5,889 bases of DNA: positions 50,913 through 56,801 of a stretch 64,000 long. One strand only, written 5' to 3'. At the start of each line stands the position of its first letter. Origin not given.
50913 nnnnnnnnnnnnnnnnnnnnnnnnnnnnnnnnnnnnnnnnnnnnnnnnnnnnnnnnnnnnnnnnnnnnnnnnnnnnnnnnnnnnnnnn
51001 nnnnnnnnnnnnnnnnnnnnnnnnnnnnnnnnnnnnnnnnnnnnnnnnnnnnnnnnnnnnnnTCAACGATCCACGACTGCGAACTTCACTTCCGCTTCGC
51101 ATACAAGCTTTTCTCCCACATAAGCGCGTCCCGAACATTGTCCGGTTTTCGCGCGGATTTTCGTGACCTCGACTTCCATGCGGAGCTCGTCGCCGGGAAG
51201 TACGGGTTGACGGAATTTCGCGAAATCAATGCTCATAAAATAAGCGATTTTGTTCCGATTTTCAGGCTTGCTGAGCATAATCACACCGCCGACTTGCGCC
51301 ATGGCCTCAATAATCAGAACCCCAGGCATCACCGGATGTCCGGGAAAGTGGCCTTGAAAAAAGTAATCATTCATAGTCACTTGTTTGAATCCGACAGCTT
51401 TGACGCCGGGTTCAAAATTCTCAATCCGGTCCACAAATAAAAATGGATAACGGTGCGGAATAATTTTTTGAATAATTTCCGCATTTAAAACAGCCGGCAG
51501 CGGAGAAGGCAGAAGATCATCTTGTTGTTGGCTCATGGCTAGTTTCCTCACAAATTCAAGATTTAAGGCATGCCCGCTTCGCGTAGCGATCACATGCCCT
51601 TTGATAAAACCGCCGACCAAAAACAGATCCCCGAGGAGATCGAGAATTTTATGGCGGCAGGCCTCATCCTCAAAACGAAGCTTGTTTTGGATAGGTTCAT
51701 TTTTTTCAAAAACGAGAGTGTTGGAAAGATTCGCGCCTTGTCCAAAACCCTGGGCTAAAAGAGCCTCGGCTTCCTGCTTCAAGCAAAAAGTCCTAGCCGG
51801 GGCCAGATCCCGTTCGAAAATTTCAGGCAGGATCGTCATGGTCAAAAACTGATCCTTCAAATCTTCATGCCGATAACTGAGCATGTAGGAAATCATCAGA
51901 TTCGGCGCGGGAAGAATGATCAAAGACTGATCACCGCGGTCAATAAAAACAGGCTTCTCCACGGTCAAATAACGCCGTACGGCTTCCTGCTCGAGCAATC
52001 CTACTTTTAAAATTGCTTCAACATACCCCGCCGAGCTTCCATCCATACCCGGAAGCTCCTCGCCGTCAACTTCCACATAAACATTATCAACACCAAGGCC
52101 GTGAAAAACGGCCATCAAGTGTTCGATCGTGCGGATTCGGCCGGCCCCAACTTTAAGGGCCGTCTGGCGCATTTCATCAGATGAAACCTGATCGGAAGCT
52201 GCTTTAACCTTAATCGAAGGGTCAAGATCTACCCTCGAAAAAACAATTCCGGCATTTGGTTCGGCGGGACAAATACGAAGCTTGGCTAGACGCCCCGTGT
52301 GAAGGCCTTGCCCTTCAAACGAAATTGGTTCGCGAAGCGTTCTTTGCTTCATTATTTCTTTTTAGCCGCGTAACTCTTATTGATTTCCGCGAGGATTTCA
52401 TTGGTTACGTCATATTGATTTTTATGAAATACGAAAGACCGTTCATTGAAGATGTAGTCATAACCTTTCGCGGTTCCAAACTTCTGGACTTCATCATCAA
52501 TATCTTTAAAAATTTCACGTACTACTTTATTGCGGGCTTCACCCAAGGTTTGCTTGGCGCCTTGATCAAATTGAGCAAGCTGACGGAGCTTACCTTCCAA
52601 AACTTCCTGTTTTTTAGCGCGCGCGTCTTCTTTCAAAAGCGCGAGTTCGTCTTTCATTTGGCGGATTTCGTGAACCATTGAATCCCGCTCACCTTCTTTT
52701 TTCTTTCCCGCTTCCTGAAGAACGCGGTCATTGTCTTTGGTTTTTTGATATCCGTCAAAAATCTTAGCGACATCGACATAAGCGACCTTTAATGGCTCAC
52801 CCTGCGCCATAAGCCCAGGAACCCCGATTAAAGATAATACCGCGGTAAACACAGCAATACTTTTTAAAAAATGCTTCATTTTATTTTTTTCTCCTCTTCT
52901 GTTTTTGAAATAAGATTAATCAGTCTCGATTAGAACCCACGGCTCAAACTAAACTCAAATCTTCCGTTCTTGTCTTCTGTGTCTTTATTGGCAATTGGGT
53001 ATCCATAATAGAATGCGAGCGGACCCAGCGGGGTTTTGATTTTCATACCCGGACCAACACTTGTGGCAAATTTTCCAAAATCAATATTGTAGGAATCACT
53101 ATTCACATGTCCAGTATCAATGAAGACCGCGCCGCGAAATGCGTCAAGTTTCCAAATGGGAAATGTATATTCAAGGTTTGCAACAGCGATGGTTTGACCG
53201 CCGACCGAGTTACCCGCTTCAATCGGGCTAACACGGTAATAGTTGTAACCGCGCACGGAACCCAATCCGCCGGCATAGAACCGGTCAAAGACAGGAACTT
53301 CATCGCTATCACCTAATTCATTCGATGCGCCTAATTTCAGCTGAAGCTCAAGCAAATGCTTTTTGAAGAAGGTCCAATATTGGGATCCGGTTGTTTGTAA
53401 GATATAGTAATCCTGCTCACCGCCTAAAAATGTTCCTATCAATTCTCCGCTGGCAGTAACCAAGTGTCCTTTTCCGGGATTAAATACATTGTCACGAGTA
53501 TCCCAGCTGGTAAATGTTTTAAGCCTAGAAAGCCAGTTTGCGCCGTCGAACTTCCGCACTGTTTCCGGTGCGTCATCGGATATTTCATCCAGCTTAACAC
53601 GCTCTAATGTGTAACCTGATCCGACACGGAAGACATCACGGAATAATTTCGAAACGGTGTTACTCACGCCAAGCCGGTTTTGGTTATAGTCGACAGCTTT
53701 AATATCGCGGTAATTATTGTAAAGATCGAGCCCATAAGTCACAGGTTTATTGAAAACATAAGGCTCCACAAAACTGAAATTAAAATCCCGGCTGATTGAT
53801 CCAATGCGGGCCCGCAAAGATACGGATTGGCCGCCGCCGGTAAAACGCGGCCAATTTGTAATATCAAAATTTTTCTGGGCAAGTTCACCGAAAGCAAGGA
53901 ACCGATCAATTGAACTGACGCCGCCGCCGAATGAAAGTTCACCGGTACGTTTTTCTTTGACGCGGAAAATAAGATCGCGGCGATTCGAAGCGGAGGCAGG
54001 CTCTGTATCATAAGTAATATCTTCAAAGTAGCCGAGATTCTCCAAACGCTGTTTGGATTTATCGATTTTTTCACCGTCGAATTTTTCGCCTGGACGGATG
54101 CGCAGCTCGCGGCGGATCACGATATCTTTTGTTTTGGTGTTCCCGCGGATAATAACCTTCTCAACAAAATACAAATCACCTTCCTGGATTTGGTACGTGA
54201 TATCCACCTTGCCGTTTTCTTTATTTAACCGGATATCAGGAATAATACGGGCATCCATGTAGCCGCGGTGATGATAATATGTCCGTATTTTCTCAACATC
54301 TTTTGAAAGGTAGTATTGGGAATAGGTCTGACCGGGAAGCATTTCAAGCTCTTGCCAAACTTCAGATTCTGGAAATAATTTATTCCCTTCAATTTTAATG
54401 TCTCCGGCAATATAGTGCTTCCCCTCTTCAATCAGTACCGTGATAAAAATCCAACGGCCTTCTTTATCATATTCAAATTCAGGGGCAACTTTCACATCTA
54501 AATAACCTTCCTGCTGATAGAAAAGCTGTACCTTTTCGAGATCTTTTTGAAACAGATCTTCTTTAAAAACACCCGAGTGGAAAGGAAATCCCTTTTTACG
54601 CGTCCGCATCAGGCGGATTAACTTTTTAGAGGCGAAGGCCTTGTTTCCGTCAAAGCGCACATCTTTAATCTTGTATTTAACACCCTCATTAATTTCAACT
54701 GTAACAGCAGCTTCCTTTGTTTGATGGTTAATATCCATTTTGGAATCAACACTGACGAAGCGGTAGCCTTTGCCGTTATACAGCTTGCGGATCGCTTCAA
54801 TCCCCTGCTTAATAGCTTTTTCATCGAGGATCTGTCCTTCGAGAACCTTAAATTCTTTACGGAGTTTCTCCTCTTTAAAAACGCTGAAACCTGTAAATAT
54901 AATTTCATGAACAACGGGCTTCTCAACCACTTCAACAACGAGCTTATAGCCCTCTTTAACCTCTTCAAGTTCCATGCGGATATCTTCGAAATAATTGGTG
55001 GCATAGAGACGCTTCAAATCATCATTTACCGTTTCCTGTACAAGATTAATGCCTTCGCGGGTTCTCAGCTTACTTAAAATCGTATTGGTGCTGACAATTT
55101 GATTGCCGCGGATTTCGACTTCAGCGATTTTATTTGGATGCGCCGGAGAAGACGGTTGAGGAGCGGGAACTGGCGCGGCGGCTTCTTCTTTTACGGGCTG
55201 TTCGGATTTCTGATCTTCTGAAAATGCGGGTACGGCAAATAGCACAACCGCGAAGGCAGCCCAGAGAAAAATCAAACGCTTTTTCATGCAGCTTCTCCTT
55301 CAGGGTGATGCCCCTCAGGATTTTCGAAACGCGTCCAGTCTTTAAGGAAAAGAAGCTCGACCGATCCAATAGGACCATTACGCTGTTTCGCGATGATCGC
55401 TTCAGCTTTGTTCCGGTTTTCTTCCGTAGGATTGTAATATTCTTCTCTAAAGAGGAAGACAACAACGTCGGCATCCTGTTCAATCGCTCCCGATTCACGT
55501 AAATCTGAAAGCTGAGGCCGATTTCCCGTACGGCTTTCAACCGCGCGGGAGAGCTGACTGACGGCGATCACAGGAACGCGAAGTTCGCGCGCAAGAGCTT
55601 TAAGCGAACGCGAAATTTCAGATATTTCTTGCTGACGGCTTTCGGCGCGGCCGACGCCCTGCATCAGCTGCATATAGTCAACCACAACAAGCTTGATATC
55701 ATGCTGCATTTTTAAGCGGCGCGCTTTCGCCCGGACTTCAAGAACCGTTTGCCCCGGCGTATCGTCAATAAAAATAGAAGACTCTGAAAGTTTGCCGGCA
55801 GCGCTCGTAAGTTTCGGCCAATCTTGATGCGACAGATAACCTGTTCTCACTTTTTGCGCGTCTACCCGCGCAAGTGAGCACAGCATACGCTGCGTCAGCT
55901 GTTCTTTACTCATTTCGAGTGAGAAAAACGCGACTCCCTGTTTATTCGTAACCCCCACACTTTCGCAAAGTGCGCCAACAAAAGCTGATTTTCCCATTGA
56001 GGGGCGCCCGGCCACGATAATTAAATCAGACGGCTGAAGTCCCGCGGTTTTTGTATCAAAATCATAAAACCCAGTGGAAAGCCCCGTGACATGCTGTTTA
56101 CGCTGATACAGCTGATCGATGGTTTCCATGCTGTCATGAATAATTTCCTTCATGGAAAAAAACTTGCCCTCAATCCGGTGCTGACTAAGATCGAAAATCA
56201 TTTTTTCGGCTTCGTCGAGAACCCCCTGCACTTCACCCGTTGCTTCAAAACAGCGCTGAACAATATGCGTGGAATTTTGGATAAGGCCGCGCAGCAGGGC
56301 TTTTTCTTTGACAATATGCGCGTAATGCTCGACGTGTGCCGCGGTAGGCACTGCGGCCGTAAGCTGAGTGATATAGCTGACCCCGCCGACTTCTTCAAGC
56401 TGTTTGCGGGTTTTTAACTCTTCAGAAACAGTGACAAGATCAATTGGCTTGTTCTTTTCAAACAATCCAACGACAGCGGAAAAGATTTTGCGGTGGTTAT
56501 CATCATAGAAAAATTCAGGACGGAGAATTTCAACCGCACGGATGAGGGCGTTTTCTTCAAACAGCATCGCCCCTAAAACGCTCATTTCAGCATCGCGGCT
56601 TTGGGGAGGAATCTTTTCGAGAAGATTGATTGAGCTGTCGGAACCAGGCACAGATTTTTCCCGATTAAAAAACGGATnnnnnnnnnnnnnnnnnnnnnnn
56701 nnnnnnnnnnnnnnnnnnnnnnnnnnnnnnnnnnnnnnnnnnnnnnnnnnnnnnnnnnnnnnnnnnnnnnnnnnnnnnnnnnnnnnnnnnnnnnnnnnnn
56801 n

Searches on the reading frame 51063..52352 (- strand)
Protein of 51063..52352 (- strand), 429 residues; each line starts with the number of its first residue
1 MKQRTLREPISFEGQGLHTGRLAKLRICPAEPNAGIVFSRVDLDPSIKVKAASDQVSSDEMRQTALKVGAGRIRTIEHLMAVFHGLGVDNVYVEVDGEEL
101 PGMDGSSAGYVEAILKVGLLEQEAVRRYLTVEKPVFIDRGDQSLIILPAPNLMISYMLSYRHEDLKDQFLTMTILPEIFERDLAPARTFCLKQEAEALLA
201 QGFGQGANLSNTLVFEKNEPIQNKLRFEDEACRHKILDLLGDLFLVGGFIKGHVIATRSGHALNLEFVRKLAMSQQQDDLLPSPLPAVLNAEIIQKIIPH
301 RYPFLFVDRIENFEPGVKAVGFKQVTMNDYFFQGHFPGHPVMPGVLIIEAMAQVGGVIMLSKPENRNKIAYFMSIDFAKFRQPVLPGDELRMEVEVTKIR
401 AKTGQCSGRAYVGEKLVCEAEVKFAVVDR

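Call 3: search_protein_families(library=pfam, proteins=[window:51063-52352:-])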
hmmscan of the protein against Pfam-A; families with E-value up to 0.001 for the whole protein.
window:51063-52352:- (429 aa): 4 families
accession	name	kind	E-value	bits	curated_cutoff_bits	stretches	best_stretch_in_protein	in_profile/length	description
PF03331.19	LpxC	-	5.8e-88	295.3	27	1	3-272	1-267/268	UDP-3-O-acyl N-acetylglycosamine deacetylase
PF07977.19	FabA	-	4.2e-34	117.6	23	1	298-421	1-138/138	FabA-like domain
PF22818.2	ApeI-like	-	0.00018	22.2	28.5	1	330-395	27-85/119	ApeI dehydratase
PF13279.12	4HBT_2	-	0.00033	21.5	25.5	1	365-428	40-105/122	Thioesterase-like superfamily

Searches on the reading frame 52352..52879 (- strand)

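Call 59: search_protein_families(library=pfam, proteins=[window:52352-52879:-], max_evalue=0.00001)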
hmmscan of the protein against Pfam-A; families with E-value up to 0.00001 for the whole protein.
window:52352-52879:- (175 aa): 1 family
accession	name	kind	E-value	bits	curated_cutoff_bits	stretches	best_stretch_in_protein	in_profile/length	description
PF03938.19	OmpH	-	1.7e-23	83.8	32.4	1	31-165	1-140/141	Outer membrane protein (OmpH-like)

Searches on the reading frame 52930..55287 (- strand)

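Call 59: search_protein_families(library=pfam, proteins=[window:52930-55287:-], max_evalue=0.00001)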
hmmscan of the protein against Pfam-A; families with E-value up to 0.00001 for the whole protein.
window:52930-55287:- (785 aa): 4 families
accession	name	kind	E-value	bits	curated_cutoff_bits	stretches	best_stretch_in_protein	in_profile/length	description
PF07244.20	POTRA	-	2.8e-70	233.5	21.3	5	294-370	3-79/79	Surface antigen variable number repeat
PF01103.29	Omp85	-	5.5e-62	210.6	24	1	482-785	2-325/325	Omp85 superfamily domain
PF08479.16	POTRA_2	-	2.9e-12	46.7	24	0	126-180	3-57/76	POTRA domain, ShlB-type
PF08478.15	POTRA_1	-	3.8e-09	37.1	23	0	375-419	3-47/69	POTRA domain, FtsQ-type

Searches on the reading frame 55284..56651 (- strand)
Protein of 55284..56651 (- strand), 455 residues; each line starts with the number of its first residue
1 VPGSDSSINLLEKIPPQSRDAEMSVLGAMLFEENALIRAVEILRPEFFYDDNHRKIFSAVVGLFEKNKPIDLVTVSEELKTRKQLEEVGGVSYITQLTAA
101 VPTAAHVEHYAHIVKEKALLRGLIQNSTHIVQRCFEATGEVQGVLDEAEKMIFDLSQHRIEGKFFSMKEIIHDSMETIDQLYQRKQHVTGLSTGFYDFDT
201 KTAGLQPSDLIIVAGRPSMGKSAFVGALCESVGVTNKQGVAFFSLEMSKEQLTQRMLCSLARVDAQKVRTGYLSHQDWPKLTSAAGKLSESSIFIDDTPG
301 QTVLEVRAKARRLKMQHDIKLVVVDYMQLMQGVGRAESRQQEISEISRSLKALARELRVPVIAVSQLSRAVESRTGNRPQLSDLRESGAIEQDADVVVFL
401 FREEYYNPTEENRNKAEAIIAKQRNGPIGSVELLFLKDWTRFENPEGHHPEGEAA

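Call 59: search_protein_families(library=pfam, proteins=[window:55284-56651:-], max_evalue=0.00001)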
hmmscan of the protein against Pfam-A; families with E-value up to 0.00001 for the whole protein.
window:55284-56651:- (455 aa): 3 families
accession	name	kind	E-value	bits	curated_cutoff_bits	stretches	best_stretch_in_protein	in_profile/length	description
PF03796.21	DnaB_C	-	1.5e-110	369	27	1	190-444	1-255/255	DnaB-like helicase C terminal domain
PF00772.26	DnaB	-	2.6e-35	121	23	1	15-116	2-103/103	DnaB-like helicase N terminal domain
PF13481.12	AAA_25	-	2.2e-11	44.2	27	1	208-368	33-191/195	AAA domain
